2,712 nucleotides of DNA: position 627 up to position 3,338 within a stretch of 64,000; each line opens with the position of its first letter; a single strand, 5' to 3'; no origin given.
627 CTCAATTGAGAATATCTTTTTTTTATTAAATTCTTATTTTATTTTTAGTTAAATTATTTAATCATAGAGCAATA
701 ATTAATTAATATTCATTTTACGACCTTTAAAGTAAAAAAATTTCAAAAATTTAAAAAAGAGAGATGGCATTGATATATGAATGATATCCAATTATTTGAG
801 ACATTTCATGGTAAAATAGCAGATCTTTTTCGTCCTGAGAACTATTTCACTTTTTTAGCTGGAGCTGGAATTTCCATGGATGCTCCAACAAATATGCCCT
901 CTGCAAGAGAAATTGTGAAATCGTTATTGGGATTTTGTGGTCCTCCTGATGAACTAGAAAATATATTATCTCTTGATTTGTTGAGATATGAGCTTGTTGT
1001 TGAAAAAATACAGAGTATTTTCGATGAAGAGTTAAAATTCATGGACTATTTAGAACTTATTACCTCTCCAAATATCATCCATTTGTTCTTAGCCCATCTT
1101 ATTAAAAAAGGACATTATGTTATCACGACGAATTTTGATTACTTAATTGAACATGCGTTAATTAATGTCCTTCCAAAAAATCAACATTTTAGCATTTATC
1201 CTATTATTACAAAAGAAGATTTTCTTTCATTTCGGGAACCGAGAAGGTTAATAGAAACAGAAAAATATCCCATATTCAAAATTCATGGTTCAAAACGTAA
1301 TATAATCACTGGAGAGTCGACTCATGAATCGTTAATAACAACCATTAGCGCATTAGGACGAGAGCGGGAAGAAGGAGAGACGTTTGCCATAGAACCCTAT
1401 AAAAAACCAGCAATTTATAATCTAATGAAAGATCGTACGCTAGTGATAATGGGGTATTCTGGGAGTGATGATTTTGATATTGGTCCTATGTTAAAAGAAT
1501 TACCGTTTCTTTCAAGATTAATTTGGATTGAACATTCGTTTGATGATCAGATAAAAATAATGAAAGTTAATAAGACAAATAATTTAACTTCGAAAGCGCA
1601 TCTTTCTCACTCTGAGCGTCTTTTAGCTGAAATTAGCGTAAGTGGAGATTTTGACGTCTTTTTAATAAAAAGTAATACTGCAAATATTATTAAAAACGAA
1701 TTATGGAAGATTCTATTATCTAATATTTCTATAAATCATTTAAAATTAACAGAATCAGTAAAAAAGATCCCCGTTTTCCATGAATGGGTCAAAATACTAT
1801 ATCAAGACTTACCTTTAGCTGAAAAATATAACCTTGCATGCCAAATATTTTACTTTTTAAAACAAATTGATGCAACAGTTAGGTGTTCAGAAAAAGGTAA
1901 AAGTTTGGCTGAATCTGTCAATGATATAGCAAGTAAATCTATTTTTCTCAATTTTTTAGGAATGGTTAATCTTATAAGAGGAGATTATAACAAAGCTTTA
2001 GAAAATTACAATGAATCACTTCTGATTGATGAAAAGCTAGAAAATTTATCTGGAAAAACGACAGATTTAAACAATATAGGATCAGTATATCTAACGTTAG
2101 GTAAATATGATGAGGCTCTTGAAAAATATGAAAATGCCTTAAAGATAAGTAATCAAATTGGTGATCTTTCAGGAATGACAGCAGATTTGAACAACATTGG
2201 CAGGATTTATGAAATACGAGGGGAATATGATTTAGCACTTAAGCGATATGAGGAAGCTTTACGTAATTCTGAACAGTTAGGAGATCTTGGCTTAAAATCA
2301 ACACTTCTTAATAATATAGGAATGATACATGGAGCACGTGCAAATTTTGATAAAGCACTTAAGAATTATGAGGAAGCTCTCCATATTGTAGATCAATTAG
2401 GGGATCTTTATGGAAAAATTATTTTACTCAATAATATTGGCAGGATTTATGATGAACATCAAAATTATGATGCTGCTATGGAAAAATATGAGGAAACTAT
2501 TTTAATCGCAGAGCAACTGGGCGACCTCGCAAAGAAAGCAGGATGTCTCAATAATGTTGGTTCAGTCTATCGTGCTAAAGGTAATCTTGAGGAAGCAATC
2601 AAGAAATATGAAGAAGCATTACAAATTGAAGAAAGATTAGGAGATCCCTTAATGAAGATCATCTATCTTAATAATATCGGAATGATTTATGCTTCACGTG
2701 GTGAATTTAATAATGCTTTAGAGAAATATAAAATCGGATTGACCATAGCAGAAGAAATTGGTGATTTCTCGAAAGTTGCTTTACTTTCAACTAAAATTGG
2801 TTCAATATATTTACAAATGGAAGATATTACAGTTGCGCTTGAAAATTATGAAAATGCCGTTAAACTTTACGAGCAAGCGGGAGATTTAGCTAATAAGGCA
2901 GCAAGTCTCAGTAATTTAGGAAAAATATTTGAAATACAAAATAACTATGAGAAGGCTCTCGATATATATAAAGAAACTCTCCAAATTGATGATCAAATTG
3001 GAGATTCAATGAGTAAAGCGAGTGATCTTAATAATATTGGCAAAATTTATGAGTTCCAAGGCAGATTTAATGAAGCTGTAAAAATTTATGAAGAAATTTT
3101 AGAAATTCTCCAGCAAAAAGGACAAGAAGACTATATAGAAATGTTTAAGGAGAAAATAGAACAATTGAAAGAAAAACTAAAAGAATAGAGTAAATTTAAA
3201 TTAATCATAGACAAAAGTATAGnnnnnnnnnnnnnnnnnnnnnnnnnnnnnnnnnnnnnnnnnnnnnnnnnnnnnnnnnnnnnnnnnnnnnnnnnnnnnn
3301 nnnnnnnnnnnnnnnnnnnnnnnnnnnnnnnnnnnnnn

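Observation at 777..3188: SIR2_2 (NADase-type sirtuin-like) domain fused directly to ten in-register 40-aa TPRs: candidate single-gene sensor-effector conflict protein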

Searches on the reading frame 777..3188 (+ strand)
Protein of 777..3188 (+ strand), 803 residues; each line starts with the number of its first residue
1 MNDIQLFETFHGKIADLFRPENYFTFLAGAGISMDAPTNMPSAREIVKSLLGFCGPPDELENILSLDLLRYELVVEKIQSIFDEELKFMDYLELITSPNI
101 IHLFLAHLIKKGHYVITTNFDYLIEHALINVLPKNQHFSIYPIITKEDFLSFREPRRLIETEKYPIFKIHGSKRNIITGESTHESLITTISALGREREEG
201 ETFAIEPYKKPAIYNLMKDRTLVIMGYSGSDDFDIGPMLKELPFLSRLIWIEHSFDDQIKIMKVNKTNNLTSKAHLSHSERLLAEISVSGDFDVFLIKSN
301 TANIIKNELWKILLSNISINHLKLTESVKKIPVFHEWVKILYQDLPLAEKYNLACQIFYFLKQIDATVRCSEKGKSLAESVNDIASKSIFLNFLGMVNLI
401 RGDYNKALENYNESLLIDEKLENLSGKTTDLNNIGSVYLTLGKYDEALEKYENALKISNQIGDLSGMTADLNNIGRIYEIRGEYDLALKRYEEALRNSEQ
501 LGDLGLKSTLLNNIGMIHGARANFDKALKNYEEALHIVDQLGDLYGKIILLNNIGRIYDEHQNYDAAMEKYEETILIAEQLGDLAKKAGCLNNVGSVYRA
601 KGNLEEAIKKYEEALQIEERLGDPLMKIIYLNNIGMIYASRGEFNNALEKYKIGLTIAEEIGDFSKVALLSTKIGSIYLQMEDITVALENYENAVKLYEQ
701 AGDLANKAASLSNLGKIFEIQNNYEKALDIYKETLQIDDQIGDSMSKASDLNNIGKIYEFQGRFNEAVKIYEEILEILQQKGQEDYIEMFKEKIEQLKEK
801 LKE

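Call 3: search_protein_families(library=pfam, proteins=[window:777-3188:+], max_evalue=0.01)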
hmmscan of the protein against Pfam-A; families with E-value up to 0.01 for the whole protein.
window:777-3188:+ (803 aa): 27 families (the best 25 are shown)
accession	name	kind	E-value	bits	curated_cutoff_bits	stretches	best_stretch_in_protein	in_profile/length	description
PF13424.12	TPR_12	-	4.4e-65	216.3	30.1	6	431-499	6-76/77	Tetratricopeptide repeat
PF07719.23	TPR_2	-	3.3e-49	161.4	27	5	590-619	3-32/34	Tetratricopeptide repeat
PF00515.34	TPR_1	-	6.3e-48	159.2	27.8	6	431-457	4-30/34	Tetratricopeptide repeat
PF13176.12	TPR_7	-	1.6e-40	134.1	27.9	4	591-624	2-35/36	Tetratricopeptide repeat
PF13374.12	TPR_10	-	3.7e-36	122.5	27.5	3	588-622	2-37/42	Tetratricopeptide repeat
PF13181.12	TPR_8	-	6.7e-30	101.1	25.7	3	432-459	5-32/34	Tetratricopeptide repeat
PF17874.7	TPR_MalT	-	9.6e-25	88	45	3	677-784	10-116/336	MalT-like TPR region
PF13414.12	TPR_11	-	2.3e-22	78.9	26.8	2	595-618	1-24/42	TPR repeat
PF14938.12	SNAP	-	8.4e-21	75.1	25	3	643-734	89-181/282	Soluble NSF attachment protein, SNAP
PF13432.12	TPR_16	-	6.4e-20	71.7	32.7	2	673-739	2-62/65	Tetratricopeptide repeat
PF13428.12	TPR_14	-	2.7e-16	58.9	23.5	0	755-777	8-30/44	Tetratricopeptide repeat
PF24885.1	TPR_NPHP3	-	3.4e-12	46.7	100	1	663-797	94-236/239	Nephrocystin-3 TPR domain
PF13174.12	TPR_6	-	3.6e-10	40.2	26.3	0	754-776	6-28/33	Tetratricopeptide repeat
PF13289.12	SIR2_2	-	1.6e-09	38.4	24.5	1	115-237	3-100/141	SIR2-like domain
PF04212.24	MIT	-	3e-09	37.3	30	0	746-800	2-60/66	MIT (microtubule interacting and transport) domain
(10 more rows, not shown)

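Call 4: search_protein_families(library=padloc, proteins=[window:777-3188:+], max_evalue=0.01)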
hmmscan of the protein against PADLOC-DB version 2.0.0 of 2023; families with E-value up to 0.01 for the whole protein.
window:777-3188:+ (803 aa): 6 families
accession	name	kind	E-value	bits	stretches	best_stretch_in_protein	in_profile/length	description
PDLC01169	TPR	-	6.1e-40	135.2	4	587-706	108-226/252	TPR repeats containing protein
PDLC01171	TPR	-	1.1e-07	29.3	1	449-619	85-247/504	TPR repeats containing protein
PDLC02419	Aga_SIR2-PNTD1-PNTD2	-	5.9e-07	26.6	1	97-171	103-172/558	Class I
PDLC05061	PDC-S65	-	5.4e-06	24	1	98-130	123-157/592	-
PDLC02401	Aga_SIR2-PNTD1-PNTD2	-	6.3e-06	23.3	1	97-171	76-145/524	Class I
PDLC05060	PDC-S65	-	0.00055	16.9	1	95-131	28-66/503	-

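Call 6: search_protein_families(library=ncbifam, proteins=[window:777-3188:+], max_evalue=0.01)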
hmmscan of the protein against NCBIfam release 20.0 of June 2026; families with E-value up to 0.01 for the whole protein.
window:777-3188:+ (803 aa): 21 families
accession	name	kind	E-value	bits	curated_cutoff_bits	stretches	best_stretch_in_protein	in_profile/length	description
NF041717.1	HaaA_phane_TPR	equivalog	9.9e-44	149.7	1125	2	361-662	565-866/882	cyclophane-containing RiPP biosynthesis TPR protein HaaT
NF053520.1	HK_Porph_FimS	equivalog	5.9e-41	140.4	600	3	482-693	98-309/618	sensor histidine kinase FimS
NF002725.1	PRK02603.1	equivalog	2.8e-33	115.3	143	5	395-483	42-121/173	photosystem I assembly protein Ycf3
NF053617.1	SARPRegAfsRStmc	equivalog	1.4e-28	99.4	1430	4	638-790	746-898/986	SARP-family global regulator AfsR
NF053779.1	BT3442_fam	equivalog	2.6e-23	82.6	940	3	634-789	108-262/563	BT3442 family protein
NF033762.1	social_mot_Tgl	equivalog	4.8e-14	52.3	225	2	397-497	40-129/252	social motility TPR repeat lipoprotein Tgl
TIGR02521.1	type_IV_pilW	equivalog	4.3e-13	49.4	154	3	394-539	37-166/234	type IV pilus biogenesis/stability protein PilW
NF040586.1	FxSxx_TPR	equivalog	1.8e-12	46.6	300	1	399-622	483-717/830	FxSxx-COOH system tetratricopeptide repeat protein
NF047507.1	TPR_BatC_Lepto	exception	7.8e-11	41.9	175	0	563-620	73-128/214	TPR repeat-containing protein BatC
TIGR02917.1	PEP_TPR_lipo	equivalog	3e-10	38.6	312.2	1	425-776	462-764/899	XrtA/PEP-CTERM system TPR-repeat protein PrsT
NF040959.1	MamA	equivalog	2.8e-09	36.7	200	0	673-777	110-202/204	magnetosome protein MamA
NF033758.1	gliding_GltE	equivalog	3e-08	33.1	225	1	561-658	269-355/411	adventurous gliding motility TPR repeat lipoprotein GltE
TIGR02795.1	tol_pal_ybgF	equivalog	1.5e-07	32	90.1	0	554-613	45-101/119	tol-pal system protein YbgF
NF033920.0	C39_PA2778_fam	equivalog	2.6e-05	23.8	150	0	594-650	196-246/255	PA2778 family cysteine peptidase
NF040561.1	PrimPol_Msp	equivalog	3.1e-05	22.8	200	1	691-798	7-119/515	CRISPR-associated primase-polymerase type A1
NF001752.0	PRK00481.1-1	equivalog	0.0003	20.4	221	1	15-127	8-113/242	NAD-dependent protein deacylase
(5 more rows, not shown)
